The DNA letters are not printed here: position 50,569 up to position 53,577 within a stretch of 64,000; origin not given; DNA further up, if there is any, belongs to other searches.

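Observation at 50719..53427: Large secreted sedolisin-type (S53) peptidase occupying the conserved era-recO gap, with re-assigned start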

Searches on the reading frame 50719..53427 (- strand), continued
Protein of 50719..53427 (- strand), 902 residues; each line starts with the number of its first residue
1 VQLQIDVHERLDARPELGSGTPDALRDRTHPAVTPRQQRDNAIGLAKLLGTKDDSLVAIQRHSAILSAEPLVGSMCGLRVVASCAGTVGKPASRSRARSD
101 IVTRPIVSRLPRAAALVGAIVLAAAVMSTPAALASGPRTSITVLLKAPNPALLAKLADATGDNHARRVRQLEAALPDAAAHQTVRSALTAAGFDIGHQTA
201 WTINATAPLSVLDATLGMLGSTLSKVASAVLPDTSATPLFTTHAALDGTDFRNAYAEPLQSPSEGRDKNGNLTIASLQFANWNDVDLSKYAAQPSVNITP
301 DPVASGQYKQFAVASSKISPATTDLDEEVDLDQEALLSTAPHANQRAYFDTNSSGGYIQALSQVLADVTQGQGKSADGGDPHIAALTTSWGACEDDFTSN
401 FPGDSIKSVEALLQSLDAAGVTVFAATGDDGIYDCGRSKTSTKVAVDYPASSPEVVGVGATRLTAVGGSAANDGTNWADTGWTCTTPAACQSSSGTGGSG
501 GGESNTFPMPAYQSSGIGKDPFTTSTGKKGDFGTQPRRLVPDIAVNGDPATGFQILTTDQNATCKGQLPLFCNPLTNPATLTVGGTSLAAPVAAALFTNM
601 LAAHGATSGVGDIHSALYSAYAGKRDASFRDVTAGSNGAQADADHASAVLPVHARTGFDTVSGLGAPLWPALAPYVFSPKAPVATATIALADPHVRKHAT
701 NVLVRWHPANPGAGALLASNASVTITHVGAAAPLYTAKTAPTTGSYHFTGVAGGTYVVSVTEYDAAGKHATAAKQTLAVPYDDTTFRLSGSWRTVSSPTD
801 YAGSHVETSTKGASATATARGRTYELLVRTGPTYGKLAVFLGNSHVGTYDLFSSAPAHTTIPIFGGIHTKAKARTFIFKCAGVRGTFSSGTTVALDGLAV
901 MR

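Call 11: find_encoding_contigs(protein=P0077, flank=6000, max_places=2)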
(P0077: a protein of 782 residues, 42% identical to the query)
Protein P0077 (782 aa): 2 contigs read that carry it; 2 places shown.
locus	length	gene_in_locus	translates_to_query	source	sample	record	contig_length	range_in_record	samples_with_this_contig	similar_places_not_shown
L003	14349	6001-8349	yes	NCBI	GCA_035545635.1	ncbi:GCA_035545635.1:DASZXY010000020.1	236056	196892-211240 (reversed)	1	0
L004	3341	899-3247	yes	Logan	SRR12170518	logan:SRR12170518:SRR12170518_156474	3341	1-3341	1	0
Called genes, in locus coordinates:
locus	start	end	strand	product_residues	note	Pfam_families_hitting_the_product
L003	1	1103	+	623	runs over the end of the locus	PF00535:Glycos_transf_2, PF10111:Glyco_tranf_2_2 (weak), PF13641:Glyco_tranf_2_3, PF22181:TarS_linker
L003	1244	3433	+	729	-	PF13089:PP_kinase_N, PF02503:PP_kinase, PF17941:PP_kinase_C_1, PF13091:PLDc_2 (faint), PF13090:PP_kinase_C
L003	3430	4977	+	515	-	PF01928:CYTH, PF05235:CHAD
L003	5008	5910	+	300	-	PF00293:NUDIX, PF00300:His_Phos_1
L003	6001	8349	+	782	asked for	-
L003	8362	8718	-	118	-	PF00072:Response_reg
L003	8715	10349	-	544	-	PF13581:HATPase_c_2 (faint), PF00512:HisKA, PF02518:HATPase_c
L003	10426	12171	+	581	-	PF00072:Response_reg, PF00990:GGDEF, PF00563:EAL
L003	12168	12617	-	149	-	PF00571:CBS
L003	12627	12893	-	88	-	-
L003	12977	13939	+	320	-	PF01068:DNA_ligase_A_M, PF14743:DNA_ligase_OB_2 (faint), PF04679:DNA_ligase_A_C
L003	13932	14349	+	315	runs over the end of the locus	PF21686:LigD_Prim-Pol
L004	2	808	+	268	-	?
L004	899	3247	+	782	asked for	-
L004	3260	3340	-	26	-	?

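Call 12: find_encoding_contigs(protein=P0092, flank=6000, max_places=2)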
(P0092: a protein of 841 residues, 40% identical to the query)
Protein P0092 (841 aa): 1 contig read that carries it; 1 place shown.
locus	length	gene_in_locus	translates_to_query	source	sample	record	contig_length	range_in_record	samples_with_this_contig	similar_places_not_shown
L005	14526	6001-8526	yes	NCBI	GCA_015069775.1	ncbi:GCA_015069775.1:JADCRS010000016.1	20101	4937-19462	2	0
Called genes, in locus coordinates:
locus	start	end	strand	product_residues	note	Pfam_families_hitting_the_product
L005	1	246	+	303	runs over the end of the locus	PF01078:Mg_chelatase (faint), PF13191:AAA_16 (weak), PF05496:RuvB_N (faint), PF00004:AAA (weak), PF07726:AAA_3, PF07728:AAA_5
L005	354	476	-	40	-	-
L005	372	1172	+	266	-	PF05762:VWA_CoxE, PF13519:VWA_2 (weak)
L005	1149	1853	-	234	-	PF00440:TetR_N, PF21597:TetR_C_43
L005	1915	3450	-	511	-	PF07690:MFS_1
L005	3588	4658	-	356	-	PF01674:Lipase_2 (weak)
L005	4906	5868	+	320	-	-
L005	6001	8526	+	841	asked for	-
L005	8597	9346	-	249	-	PF01590:GAF, PF13185:GAF_2, PF13492:GAF_3 (weak), PF03861:ANTAR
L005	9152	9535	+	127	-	-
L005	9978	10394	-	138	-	-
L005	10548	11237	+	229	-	PF01590:GAF, PF13185:GAF_2, PF03861:ANTAR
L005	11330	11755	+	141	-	-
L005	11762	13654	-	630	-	PF03705:CheR_N, PF13188:PAS_8 (faint), PF01739:CheR, PF28175:T4SS_LegC2C7 (faint), PF13596:PAS_10, PF04108:ATG17_like (weak), PF28159:CEP89 (weak), PF00989:PAS, +4 more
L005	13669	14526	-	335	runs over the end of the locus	PF01339:CheB_methylest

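Call 13: find_encoding_contigs(protein=P0063, flank=6000, max_places=2)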
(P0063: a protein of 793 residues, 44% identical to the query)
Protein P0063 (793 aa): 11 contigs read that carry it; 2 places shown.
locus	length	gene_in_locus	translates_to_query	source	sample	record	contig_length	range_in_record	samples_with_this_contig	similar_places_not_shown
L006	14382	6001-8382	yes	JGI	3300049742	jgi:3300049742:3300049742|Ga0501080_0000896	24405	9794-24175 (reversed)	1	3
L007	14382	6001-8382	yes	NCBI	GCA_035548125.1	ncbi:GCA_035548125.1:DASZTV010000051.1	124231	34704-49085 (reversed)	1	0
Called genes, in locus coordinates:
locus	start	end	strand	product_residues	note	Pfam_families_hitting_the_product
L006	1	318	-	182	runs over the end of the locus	?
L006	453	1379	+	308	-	-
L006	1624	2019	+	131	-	-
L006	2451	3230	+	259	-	PF01520:Amidase_3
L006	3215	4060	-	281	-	-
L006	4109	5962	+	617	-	PF00535:Glycos_transf_2, PF10111:Glyco_tranf_2_2 (weak), PF13641:Glyco_tranf_2_3, PF22181:TarS_linker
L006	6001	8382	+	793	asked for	-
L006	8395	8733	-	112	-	PF00072:Response_reg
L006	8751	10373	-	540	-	PF00512:HisKA, PF02518:HATPase_c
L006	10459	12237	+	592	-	PF00072:Response_reg, PF00990:GGDEF, PF00563:EAL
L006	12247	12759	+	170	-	PF04978:MST, PF12867:DinB_2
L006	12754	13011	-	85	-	-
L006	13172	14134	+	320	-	PF01068:DNA_ligase_A_M, PF04679:DNA_ligase_A_C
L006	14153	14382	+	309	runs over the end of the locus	PF21686:LigD_Prim-Pol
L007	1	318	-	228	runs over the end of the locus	PF03807:F420_oxidored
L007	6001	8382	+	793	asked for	-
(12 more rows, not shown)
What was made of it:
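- Closely related paralogues sit in unrelated contexts (calls 11-13).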

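Call 19: search_solved_structures(query=A2, max_evalue=0.01, show_alignments=1)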
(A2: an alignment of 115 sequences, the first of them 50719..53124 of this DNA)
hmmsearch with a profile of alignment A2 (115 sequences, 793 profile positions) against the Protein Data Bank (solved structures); distinct sequences matched with E-value up to 0.01: 15.
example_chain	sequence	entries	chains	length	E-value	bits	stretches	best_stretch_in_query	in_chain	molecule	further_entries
1t1e_A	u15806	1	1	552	1e-49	172.6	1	33-574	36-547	kumamolisin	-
1sio_A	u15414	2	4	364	1.5e-46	162.1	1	176-574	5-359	kumamolisin-As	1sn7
1t1g_A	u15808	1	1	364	7.4e-46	159.8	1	176-574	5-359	kumamolisin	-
1gt9_1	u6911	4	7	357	1.1e-45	159.3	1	176-570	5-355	KUMAMOLYSIN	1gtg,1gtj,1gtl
1zvj_A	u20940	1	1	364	1.8e-45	158.5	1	176-574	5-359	kumamolisin-As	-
1siu_A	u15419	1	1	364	2.2e-45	158.2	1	176-574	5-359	kumamolisin-As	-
1zvk_A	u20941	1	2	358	6.4e-44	153.4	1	176-571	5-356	kumamolisin-As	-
1t1i_A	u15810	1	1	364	9.8e-44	152.8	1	176-574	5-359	kumamolisin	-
4ne7_A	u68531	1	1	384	9.3e-43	149.5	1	176-576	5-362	Kumamolisin-As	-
6m8w_A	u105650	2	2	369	3.5e-32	114.6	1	191-571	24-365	SEDOLISIN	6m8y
1ga1_A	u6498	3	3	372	3.6e-32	114.5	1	191-571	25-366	SERINE-CARBOXYL PROTEINASE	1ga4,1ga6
6m9c_A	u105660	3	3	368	4e-32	114.4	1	191-571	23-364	SEDOLISIN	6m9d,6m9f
1nlu_A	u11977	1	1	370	4.9e-32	114.1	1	191-571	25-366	SEDOLISIN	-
3ee6_A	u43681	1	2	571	8.9e-18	66.9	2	308-381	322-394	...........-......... 1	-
3edy_A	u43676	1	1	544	8.2e-17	63.7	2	308-381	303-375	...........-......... 1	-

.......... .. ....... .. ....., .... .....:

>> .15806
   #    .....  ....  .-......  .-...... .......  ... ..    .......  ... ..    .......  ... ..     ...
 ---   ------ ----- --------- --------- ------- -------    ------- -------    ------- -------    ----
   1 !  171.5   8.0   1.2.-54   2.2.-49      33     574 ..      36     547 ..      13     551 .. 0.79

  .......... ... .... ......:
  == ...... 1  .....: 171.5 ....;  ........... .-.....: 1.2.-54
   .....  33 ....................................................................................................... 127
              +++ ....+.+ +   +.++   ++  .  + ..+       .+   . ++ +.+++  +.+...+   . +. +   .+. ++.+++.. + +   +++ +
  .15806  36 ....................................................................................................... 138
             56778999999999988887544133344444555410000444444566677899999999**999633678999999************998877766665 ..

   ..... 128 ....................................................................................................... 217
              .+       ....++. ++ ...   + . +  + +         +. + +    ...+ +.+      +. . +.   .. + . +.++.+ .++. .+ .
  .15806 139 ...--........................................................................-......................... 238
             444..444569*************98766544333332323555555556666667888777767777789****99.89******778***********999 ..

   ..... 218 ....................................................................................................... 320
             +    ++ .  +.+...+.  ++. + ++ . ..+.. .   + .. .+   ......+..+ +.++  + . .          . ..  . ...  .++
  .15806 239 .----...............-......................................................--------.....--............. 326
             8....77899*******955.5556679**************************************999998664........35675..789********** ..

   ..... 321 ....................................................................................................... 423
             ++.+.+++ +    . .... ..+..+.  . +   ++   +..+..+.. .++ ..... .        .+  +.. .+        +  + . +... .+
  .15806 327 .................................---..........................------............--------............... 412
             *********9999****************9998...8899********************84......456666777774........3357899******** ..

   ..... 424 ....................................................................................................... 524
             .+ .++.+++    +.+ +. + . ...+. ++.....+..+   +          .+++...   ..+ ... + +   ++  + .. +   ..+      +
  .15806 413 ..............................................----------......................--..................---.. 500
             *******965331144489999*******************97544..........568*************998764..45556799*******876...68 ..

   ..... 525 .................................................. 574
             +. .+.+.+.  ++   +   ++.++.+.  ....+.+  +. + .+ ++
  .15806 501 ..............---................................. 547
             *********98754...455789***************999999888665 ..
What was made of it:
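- On Peptidase family S53 (sedolisins): With the profile, 1t1e scores 1e-49, sedolisin about 3.5e-32 and TPP1 about 8.9e-18 (call 19). The profile aligns from position 33 to 1t1e residue 36 onward (call 19).
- On Peptidase family S8 (subtilases): No S8 chain reaches E<=0.01 (call 19).
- No S8 chain appears at E<=0.01 with the family profile (call 19).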

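Call 24: find_related_loci(query=A2, collection=genome_contigs, flank=5000)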
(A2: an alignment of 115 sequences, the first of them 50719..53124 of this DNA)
Query A2 (801 aa) in genome_contigs; peptide patterns used: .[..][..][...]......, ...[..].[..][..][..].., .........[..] (x = any residue, [..] = any of these).
443 stretches matched a pattern; 384 encode a relative of the query (tblastn E <= 1e-3); the best 80 are kept; 80 distinct loci.
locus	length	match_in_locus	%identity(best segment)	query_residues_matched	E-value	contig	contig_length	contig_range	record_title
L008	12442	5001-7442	82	1-801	0e+0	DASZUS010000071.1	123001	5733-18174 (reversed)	MAG TPA_asm: Mycobacteriales bacterium isolate SMAG_U6111 k141_884939, whole genome shotgun sequence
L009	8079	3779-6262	63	1-800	0e+0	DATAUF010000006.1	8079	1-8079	MAG TPA_asm: Mycobacteriales bacterium isolate SMAG_U5565 k141_3352486, whole genome shotgun sequence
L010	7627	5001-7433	61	4-797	0e+0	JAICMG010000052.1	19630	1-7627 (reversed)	MAG: Frankiaceae bacterium isolate LS_ISSM_2_bin.122 k141_407664_length_19630_cov_24.5037, whole genome shotgun sequence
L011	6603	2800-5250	60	2-800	0e+0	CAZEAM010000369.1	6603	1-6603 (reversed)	MAG TPA_asm: uncultured Frankiaceae bacterium isolate binchicken_co84_27 genome assembly, contig: k141_1829936, whole ge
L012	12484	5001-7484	60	2-800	0e+0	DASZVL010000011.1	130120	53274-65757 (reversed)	MAG TPA_asm: Mycobacteriales bacterium isolate SMAG_U6130 k141_849670, whole genome shotgun sequence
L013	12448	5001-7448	59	8-800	0e+0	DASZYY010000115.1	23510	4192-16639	MAG TPA_asm: Mycobacteriales bacterium isolate SMAG_U6222 k141_910818, whole genome shotgun sequence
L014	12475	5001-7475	62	1-800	0e+0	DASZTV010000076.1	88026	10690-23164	MAG TPA_asm: Mycobacteriales bacterium isolate SMAG_U6086 k141_209706, whole genome shotgun sequence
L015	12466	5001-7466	60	4-801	0e+0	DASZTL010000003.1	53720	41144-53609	MAG TPA_asm: Mycobacteriales bacterium isolate SMAG_U6075 k141_542109, whole genome shotgun sequence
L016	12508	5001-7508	50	5-801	0e+0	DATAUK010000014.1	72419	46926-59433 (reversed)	MAG TPA_asm: Mycobacteriales bacterium isolate SMAG_U5570 k141_773864, whole genome shotgun sequence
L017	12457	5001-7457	59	4-801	0e+0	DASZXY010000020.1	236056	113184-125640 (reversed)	MAG TPA_asm: Mycobacteriales bacterium isolate SMAG_U6196 k141_724481, whole genome shotgun sequence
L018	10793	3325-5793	49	8-801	0e+0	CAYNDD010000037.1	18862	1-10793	MAG TPA_asm: uncultured Frankiaceae bacterium isolate binchicken_co54_360 genome assembly, contig: NODE_5179_length_1886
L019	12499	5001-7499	48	4-799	0e+0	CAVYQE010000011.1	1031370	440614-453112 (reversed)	MAG: uncultured Actinomycetota bacterium isolate MFD05502.bin.1.113 genome assembly, contig: contig_8542, whole genome s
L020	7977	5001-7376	50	29-797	0e+0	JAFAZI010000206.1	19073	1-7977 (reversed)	MAG: Frankiaceae bacterium isolate CP_BM_RX_R9_1 BM_RX_R9_k147_140737, whole genome shotgun sequence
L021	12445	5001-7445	49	25-801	0e+0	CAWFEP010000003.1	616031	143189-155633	MAG: uncultured Actinomycetota bacterium isolate MFD04434.bin.2.51 genome assembly, contig: contig_34198, whole genome s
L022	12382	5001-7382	49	7-799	0e+0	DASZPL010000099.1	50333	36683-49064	MAG TPA_asm: Mycobacteriales bacterium isolate SMAG_U5970 k141_817639, whole genome shotgun sequence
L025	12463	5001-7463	60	4-801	0e+0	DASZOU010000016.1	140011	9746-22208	MAG TPA_asm: Mycobacteriales bacterium isolate SMAG_U5953 k141_809293, whole genome shotgun sequence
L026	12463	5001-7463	56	4-801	0e+0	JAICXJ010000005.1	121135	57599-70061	MAG: Frankiales bacterium isolate LS_FP_2_bin.109 k141_400733_length_121135_cov_21.5693, whole genome shotgun sequence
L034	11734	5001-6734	51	39-577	8e-155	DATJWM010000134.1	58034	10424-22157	MAG TPA_asm: Mycobacteriales bacterium isolate SMAG_U15099 k141_3937060, whole genome shotgun sequence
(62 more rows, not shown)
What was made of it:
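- The source and its relatives are soil MAGs (record titles, call 24).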

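Call 30: search_protein_families(library=pfam, proteins=[P0015, P0044, P0077, P0092, P0086, P0100, P0119], max_evalue=1)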
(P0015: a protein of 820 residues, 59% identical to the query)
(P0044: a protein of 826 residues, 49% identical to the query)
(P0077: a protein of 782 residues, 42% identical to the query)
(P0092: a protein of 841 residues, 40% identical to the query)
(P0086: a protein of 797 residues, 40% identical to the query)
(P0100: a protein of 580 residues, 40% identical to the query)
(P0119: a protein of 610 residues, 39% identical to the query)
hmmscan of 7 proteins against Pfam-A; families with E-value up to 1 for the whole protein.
P0015 (820 aa): 0 families

P0044 (826 aa): 2 families
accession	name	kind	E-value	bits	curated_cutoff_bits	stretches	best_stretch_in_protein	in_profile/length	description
PF00082.27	Peptidase_S8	-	1.1e-07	32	21.8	1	272-525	89-258/288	Subtilase family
PF09286.16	Pro-kuma_activ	-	0.061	14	23.5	1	64-117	48-104/143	Pro-kumamolisin, activation domain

P0077 (782 aa): 2 families
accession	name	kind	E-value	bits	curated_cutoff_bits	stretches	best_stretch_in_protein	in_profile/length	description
PF09286.16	Pro-kuma_activ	-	0.0031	18.2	23.5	1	64-144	50-132/143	Pro-kumamolisin, activation domain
PF19077.6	Big_13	-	0.027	15.4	27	1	607-672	35-101/102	Bacterial Ig-like domain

P0092 (841 aa): 1 family
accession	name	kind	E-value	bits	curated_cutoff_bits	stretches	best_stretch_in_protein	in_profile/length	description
PF09286.16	Pro-kuma_activ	-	0.21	12.2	23.5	1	83-163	58-140/143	Pro-kumamolisin, activation domain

P0086 (797 aa): 3 families
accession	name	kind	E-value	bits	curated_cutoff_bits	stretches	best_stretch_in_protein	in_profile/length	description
PF09286.16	Pro-kuma_activ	-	2e-05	25.3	23.5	1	52-160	16-133/143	Pro-kumamolisin, activation domain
PF19077.6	Big_13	-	0.0081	17.1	27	1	610-683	23-99/102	Bacterial Ig-like domain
PF14054.11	DUF4249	-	0.013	15.6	28.5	1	605-688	28-114/269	Domain of unknown function (DUF4249)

P0100 (580 aa): 1 family
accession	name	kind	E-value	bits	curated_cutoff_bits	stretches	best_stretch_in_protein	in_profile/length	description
PF00082.27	Peptidase_S8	-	2.1e-07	31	21.8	1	237-505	74-255/288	Subtilase family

P0119 (610 aa): 1 family
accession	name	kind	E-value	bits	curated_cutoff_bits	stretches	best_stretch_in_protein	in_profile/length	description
PF09286.16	Pro-kuma_activ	-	7.3e-06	26.7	23.5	1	15-95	59-141/143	Pro-kumamolisin, activation domain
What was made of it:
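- On Peptidase family S53 (sedolisins): Relatives pass or approach Pfam PF09286 (call 30).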
